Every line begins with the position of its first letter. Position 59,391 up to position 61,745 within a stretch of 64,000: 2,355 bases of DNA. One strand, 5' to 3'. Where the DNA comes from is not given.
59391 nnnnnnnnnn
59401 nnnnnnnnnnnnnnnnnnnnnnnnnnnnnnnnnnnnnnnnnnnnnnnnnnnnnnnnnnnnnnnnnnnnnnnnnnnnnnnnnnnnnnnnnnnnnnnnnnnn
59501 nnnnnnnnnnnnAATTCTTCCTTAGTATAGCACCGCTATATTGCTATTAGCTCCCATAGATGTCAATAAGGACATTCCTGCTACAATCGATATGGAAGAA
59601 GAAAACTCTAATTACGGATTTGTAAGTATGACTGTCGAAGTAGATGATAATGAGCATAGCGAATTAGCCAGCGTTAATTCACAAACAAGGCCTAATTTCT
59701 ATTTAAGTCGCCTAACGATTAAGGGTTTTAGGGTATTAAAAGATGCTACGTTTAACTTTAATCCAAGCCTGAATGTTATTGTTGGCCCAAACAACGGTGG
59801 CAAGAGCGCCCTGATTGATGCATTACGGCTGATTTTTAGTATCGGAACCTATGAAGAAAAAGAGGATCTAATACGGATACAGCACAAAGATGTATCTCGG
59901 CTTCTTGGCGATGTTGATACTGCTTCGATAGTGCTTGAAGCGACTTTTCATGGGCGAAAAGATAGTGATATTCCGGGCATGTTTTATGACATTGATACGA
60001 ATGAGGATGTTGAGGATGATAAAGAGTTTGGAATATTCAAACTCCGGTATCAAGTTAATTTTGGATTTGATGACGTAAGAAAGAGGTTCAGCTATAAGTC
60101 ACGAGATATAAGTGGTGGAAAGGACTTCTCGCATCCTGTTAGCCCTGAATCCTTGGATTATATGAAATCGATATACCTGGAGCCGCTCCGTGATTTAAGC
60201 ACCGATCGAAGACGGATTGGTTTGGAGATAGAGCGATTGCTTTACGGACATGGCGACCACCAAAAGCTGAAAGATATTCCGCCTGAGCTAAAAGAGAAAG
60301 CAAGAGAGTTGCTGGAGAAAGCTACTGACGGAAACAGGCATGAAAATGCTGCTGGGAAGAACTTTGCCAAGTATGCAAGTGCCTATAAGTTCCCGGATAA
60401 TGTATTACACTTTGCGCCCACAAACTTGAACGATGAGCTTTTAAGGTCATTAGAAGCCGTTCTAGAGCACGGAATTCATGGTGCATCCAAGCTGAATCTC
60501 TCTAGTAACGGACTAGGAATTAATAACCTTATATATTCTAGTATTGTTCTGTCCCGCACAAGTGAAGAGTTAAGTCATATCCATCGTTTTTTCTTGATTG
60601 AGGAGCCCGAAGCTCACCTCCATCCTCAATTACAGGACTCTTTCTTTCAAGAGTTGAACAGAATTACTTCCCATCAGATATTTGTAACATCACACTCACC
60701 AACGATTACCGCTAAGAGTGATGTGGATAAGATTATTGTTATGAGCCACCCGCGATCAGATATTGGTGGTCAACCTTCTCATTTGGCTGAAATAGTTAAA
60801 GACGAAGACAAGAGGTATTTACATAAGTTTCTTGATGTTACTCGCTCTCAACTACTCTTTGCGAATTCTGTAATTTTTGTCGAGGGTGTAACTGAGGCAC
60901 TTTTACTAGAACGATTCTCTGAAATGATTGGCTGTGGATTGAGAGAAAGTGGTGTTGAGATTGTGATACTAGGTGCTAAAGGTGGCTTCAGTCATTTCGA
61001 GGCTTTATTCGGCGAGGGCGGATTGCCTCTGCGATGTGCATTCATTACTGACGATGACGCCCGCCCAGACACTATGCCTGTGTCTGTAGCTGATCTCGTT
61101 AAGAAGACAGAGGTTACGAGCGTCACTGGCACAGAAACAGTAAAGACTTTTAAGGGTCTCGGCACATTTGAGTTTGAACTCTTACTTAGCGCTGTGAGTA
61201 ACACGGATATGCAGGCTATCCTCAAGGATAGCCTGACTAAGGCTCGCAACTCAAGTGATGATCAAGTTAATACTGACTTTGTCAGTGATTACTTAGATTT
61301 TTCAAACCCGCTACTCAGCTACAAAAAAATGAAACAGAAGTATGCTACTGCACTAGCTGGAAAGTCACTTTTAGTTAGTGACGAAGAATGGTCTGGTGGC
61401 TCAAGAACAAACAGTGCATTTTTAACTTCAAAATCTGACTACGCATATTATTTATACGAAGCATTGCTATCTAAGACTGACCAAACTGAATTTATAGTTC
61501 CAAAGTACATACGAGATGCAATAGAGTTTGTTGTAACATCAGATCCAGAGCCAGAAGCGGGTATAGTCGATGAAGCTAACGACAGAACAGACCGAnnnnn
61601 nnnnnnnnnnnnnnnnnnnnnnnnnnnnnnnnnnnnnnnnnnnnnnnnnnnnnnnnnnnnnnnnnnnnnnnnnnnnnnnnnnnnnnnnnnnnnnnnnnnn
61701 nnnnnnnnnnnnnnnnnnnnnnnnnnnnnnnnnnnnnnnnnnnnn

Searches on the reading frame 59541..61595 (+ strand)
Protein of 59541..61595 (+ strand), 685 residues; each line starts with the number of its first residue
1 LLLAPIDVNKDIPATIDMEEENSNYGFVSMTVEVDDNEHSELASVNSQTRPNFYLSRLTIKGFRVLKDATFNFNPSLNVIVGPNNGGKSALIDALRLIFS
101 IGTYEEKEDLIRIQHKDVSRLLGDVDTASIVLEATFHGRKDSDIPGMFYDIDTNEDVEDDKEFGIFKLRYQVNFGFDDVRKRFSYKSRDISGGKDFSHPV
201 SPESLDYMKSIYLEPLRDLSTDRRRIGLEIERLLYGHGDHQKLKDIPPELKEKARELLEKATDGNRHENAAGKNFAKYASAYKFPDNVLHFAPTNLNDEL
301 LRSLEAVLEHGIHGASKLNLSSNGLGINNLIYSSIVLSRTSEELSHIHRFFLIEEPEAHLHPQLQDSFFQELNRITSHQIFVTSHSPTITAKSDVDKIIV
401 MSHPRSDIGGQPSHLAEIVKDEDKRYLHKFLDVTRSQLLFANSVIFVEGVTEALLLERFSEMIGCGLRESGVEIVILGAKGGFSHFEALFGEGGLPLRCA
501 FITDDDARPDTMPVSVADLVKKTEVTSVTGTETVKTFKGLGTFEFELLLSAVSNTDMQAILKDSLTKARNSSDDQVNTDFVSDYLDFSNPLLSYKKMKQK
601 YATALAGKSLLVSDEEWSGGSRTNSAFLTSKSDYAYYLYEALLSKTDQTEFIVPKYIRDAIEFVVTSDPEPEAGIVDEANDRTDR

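Call 22: search_protein_families(library=pfam, proteins=[window:59541-61595:+], max_evalue=0.001)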
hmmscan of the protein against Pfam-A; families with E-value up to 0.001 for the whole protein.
window:59541-61595:+ (685 aa): 8 families
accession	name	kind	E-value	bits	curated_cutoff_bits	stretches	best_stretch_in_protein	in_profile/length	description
PF13175.12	AAA_15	-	7.9e-29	101.9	32.1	2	241-389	244-373/374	AAA ATPase domain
PF13304.12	AAA_21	-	6.4e-20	72.9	27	1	77-389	1-302/304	AAA domain, putative AbiEii toxin, Type IV TA system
PF13476.12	AAA_23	-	9.7e-13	49.6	27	1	57-141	1-84/201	AAA domain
PF20469.4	OLD-like_TOPRIM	-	7.5e-12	46.1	23.2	1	439-506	1-67/67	Overcoming lysogenization defect protein-like, TOPRIM domain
PF02463.25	SMC_N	-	5.8e-11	42.7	40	1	54-104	1-53/220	RecF/RecN/SMC N terminal domain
PF11398.14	DUF2813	-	8e-09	35.8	21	1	54-101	2-48/372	Protein of unknown function (DUF2813)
PF13514.12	AAA_27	-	8.4e-05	22.7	22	1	55-108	3-60/206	AAA domain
PF13555.12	AAA_29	-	0.00084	19.5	27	0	66-99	12-46/61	P-loop containing region of AAA domain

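Call 91: search_protein_families(library=padloc, proteins=[window:59541-61595:+], max_evalue=0.001)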
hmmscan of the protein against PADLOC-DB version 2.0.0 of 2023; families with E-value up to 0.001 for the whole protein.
window:59541-61595:+ (685 aa): 132 families (the best 25 are shown)
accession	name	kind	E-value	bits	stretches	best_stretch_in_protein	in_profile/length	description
PDLC00091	GajA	-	1.1e-90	303.3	1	54-668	2-623/627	AAA ATPase domain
PDLC00096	GajA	-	1.4e-86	289.6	1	54-676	2-625/630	AAA ATPase domain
PDLC00071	GajA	-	5.4e-86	287.7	1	54-578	2-525/588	AAA ATPase domain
PDLC00083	GajA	-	1.2e-77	259.8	2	54-510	2-477/639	AAA ATPase domain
PDLC00069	GajA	-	1.5e-74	249.7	2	240-666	222-685/687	AAA ATPase domain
PDLC00099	GajA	-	6.8e-72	241.3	1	54-667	2-620/626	AAA ATPase domain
PDLC00080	GajA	-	1.2e-64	217.2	1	54-648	2-577/622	AAA ATPase domain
PDLC00077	GajA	-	5.4e-63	211.5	2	188-606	173-591/616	AAA ATPase domain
PDLC00070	GajA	-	7.4e-56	188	1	54-524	2-471/596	AAA ATPase domain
PDLC00073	GajA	-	1.3e-55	187.5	1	54-666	2-588/589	AAA ATPase domain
PDLC00101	GajA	-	2.3e-55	186.6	1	54-507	2-437/632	AAA ATPase domain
PDLC00064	GajA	-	4.8e-53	178.8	1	231-668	17-460/464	AAA ATPase domain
PDLC00072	GajA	-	5.3e-50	168.6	2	298-513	296-509/709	AAA ATPase domain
PDLC00092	GajA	-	1.9e-48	163.4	2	301-551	264-515/604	AAA ATPase domain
PDLC00067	GajA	-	4.7e-41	139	1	55-662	5-594/604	AAA ATPase domain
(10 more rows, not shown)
